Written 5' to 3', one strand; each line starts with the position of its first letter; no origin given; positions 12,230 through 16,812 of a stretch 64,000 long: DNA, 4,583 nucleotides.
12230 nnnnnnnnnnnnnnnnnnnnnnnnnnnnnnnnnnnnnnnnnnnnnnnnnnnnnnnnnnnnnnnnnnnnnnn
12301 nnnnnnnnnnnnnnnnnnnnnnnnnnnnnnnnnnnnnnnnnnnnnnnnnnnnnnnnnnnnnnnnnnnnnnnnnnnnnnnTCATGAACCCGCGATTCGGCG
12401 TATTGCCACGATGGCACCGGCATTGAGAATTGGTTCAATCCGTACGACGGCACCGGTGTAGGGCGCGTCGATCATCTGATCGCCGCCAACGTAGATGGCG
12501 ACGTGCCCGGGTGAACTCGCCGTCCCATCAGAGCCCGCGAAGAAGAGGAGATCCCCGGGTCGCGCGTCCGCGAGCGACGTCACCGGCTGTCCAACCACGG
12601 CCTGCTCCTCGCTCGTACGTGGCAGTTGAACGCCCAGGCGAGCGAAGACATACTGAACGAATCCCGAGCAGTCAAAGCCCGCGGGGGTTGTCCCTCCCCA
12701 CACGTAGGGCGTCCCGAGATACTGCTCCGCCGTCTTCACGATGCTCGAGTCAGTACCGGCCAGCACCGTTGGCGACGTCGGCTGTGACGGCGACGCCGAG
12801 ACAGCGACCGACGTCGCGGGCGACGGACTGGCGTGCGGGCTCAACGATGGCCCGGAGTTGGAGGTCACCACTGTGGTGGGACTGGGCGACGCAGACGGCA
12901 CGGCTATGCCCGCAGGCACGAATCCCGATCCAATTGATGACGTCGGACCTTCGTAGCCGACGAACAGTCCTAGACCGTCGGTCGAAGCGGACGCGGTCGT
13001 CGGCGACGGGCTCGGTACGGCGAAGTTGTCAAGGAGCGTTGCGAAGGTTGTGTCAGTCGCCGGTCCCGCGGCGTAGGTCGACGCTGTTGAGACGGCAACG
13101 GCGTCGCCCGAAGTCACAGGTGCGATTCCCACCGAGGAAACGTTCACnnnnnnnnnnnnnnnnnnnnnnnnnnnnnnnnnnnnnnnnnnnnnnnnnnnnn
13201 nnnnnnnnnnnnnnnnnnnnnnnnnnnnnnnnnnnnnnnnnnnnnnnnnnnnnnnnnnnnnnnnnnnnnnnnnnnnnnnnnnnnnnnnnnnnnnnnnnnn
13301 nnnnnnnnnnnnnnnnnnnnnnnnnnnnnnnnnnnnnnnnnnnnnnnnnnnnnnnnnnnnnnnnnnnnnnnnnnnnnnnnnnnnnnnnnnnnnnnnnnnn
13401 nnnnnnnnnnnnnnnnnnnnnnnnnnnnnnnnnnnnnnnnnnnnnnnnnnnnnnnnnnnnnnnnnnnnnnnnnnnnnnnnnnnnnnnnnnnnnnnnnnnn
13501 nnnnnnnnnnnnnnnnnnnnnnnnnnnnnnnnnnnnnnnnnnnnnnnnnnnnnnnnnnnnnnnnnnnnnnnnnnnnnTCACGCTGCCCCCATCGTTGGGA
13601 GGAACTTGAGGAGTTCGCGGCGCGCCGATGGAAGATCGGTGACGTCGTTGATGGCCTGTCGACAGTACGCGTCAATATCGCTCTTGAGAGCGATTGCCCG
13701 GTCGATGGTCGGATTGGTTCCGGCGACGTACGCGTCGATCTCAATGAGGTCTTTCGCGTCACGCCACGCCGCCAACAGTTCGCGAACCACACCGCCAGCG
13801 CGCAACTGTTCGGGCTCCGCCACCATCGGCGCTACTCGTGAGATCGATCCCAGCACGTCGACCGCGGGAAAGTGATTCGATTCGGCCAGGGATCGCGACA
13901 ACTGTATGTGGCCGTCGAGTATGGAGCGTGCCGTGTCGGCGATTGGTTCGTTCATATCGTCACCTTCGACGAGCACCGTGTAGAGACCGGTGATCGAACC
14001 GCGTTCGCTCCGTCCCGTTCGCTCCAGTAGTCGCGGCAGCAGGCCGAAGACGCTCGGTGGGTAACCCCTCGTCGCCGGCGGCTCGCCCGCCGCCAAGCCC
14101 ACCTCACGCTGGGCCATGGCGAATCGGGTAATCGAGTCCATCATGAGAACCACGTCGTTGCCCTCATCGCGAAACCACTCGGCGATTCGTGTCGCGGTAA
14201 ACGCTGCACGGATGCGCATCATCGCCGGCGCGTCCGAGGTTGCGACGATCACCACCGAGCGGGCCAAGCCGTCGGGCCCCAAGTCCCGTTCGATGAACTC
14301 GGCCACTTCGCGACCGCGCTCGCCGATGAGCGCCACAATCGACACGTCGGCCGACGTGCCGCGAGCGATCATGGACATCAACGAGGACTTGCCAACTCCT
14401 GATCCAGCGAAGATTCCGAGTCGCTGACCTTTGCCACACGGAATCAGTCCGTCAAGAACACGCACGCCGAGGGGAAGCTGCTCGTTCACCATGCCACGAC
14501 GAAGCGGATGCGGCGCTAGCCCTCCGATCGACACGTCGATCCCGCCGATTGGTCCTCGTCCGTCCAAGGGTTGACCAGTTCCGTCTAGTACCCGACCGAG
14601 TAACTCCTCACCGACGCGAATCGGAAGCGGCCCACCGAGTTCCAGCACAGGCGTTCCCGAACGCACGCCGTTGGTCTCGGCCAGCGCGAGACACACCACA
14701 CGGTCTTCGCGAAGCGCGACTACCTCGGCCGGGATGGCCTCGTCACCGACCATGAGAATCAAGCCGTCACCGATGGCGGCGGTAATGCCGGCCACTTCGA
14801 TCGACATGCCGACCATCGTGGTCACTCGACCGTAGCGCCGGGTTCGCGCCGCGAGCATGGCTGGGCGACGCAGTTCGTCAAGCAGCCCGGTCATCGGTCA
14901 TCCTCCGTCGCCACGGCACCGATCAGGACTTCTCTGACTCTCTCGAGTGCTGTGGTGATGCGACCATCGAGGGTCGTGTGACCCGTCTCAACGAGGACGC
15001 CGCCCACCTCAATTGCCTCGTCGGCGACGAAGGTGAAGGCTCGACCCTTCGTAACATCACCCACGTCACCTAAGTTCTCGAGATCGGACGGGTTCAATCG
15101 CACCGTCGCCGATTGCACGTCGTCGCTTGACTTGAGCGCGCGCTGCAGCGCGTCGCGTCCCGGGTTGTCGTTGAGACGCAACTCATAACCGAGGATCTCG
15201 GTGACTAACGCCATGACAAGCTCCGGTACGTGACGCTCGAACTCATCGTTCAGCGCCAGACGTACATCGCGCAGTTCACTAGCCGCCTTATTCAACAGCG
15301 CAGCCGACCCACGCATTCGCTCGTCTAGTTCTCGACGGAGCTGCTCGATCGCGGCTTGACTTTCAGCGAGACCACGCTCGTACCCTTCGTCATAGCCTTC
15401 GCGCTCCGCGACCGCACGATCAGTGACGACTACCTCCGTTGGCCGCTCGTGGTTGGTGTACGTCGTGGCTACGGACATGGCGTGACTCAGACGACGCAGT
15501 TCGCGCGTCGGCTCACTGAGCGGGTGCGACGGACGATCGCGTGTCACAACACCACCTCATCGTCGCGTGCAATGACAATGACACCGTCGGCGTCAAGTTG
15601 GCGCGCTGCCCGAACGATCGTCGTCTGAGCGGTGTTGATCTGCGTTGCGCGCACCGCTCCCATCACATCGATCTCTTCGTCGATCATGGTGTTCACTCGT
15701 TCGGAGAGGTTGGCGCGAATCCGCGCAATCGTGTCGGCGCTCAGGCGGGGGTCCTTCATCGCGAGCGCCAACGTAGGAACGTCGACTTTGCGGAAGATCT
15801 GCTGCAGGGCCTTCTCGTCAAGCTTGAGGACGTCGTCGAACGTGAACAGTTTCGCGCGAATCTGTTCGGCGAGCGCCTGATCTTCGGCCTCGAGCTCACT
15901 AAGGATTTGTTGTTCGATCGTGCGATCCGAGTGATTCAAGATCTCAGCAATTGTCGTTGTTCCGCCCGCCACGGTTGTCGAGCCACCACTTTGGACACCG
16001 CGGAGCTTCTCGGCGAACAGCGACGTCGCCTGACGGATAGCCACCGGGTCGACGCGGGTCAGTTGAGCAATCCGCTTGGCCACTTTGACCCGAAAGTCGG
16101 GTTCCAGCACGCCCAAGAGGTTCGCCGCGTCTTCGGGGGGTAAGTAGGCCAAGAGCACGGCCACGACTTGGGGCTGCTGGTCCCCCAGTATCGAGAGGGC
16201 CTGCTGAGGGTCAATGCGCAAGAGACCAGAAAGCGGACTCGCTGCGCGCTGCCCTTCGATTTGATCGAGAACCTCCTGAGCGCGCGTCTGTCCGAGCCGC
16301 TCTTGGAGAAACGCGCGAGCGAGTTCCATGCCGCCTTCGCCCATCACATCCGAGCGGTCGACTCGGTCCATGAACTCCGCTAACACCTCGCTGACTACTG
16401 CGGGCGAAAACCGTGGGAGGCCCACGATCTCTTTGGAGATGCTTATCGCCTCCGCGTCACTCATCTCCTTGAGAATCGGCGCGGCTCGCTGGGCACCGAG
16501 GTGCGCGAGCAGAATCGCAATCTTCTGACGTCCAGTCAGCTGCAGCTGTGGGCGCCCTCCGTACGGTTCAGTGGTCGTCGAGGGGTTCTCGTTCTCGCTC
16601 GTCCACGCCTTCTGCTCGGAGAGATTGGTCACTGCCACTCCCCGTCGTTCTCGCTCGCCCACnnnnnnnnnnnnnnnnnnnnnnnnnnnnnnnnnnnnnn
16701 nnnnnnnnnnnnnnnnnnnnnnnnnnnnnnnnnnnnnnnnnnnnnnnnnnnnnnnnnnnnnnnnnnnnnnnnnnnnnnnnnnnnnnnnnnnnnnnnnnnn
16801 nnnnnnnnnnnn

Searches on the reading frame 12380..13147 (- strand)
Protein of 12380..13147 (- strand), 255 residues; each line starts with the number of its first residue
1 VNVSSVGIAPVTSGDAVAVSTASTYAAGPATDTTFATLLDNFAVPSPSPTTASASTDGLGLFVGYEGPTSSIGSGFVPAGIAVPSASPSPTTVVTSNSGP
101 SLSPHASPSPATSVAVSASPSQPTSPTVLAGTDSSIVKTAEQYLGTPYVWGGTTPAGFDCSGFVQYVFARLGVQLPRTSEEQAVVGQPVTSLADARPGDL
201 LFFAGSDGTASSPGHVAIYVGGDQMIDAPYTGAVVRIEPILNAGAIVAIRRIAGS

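Call 12: search_protein_families(library=pfam, proteins=[window:12380-13147:-], max_evalue=0.00001)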
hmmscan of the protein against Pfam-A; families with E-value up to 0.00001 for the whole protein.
window:12380-13147:- (255 aa): 1 family
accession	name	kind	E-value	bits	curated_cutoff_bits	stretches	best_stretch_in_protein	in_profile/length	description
PF00877.26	NLPC_P60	-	5.6e-29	100.7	23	1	145-241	1-92/105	NlpC/P60 family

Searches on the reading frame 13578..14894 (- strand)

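Call 13: search_protein_families(library=pfam, proteins=[window:13578-14894:-], max_evalue=0.00001)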
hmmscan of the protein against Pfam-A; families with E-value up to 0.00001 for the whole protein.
window:13578-14894:- (438 aa): 2 families
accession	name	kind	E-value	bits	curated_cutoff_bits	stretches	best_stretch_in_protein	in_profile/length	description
PF00006.31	ATP-synt_ab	-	1e-89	300.2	29.5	1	143-352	1-213/213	ATP synthase alpha/beta family, nucleotide-binding domain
PF18269.6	T3SS_ATPase_C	-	1.7e-16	60.3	22.7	1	360-428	2-70/72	T3SS EscN ATPase C-terminal domain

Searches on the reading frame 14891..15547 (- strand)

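Call 13: search_protein_families(library=pfam, proteins=[window:14891-15547:-], max_evalue=0.00001)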
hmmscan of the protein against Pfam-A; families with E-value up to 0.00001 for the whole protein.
window:14891-15547:- (218 aa): 1 family
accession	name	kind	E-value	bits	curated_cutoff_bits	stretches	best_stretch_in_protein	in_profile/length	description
PF02108.21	FliH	-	3.9e-15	56.4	24.1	1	84-203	6-127/128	Flagellar assembly protein FliH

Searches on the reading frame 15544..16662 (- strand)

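Call 13: search_protein_families(library=pfam, proteins=[window:15544-16662:-], max_evalue=0.00001)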
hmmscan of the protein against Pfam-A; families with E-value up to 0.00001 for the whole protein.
window:15544-16662:- (372 aa): 4 families
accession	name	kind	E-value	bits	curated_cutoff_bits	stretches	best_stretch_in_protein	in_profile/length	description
PF14842.11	FliG_N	-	2.7e-33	115.1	25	2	41-143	1-103/104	FliG N-terminal domain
PF01706.21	FliG_C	-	2.8e-30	105.2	23.3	1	256-364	2-108/108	FliG C-terminal domain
PF14841.11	FliG_M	-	2.2e-25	89.1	25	2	152-224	1-73/76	FliG middle domain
PF03448.22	MgtE_N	-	7.5e-07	30.1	25.9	0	121-200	11-87/102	MgtE intracellular N domain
